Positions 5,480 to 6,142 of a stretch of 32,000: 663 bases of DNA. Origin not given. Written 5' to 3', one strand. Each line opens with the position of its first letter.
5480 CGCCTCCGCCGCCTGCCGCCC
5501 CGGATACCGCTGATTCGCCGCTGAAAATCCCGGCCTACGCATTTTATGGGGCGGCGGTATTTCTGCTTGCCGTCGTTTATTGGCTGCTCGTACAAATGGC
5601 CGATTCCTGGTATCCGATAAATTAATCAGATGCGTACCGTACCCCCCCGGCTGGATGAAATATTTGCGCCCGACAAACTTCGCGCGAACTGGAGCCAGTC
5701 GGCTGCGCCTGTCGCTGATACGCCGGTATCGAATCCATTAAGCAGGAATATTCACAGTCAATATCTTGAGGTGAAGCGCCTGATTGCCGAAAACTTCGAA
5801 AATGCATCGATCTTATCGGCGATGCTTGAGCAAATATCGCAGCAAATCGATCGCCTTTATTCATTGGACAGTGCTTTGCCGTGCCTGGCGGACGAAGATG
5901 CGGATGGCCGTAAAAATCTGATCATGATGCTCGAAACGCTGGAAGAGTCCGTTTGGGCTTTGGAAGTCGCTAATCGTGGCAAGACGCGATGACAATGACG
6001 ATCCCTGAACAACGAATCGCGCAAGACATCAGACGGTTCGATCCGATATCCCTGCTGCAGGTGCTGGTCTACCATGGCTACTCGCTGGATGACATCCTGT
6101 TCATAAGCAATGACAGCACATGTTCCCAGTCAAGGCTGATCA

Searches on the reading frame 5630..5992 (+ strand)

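Call 7: search_protein_families(library=pfam, proteins=[window:5630-5992:+], max_evalue=0.1)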
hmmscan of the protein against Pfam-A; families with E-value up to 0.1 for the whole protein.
window:5630-5992:+ (120 aa): 2 families
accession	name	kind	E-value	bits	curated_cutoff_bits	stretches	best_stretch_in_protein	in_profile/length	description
PF08702.15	Fib_alpha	-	0.054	14.1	29.9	1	31-77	76-122/143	Fibrinogen alpha/beta chain family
PF11062.13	DUF2863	-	0.082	11.9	25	1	62-108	40-84/398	Protein of unknown function (DUF2863)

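Call 55: search_protein_families(library=padloc, proteins=[window:5630-5992:+], max_evalue=0.1)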
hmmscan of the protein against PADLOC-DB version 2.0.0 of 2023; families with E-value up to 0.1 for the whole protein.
window:5630-5992:+ (120 aa): 0 families

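Call 56: search_protein_families(library=phrogs, proteins=[window:5630-5992:+], max_evalue=0.1)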
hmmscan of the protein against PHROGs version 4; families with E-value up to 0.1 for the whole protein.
window:5630-5992:+ (120 aa): 0 families

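Call 80: search_protein_families(library=ncbifam, proteins=[window:5630-5992:+], max_evalue=0.01)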
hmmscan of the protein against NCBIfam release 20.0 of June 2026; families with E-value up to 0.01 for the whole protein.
window:5630-5992:+ (120 aa): 0 families
